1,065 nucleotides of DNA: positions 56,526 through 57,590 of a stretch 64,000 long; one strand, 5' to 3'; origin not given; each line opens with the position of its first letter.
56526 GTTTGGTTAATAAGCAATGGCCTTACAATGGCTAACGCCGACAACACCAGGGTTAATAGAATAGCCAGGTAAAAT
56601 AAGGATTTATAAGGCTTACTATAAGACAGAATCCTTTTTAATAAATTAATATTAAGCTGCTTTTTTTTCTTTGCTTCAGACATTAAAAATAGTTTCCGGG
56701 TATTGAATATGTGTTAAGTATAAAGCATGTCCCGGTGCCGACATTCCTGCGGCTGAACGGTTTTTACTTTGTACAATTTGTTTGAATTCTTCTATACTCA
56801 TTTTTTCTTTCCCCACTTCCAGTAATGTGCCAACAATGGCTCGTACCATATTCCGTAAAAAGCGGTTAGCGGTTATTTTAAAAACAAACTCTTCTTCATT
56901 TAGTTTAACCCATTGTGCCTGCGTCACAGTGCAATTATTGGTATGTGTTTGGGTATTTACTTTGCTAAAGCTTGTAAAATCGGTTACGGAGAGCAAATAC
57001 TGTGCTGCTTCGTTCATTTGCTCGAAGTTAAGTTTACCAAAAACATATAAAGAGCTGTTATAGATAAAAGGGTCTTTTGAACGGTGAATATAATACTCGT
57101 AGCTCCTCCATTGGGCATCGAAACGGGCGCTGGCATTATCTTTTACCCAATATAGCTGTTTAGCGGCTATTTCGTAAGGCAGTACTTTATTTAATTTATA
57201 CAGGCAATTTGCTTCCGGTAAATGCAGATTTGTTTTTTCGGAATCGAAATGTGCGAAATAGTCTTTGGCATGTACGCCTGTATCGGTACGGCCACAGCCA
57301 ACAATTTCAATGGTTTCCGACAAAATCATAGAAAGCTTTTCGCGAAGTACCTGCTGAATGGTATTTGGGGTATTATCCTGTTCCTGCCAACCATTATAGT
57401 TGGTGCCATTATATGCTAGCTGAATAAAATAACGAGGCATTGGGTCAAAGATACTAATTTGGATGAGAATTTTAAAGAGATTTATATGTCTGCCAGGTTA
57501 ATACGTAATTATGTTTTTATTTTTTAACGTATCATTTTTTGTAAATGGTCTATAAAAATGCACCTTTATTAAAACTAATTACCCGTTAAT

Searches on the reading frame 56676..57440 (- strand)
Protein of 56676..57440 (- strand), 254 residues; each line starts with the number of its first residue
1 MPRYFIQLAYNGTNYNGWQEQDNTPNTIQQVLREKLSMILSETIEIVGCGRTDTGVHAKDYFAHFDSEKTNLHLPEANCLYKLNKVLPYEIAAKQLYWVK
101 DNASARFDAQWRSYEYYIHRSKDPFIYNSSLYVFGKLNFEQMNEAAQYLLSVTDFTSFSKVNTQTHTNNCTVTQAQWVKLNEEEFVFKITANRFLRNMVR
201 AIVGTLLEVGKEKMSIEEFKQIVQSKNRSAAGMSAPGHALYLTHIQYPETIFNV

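Call 84: search_protein_families(library=pfam, proteins=[window:56676-57440:-], max_evalue=0.00001)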
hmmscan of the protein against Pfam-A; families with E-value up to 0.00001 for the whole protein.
window:56676-57440:- (254 aa): 1 family
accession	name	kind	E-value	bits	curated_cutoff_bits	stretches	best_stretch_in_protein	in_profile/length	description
PF01416.25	PseudoU_synth_1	-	1.2e-33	116.3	23.3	1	145-248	1-108/108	tRNA pseudouridine synthase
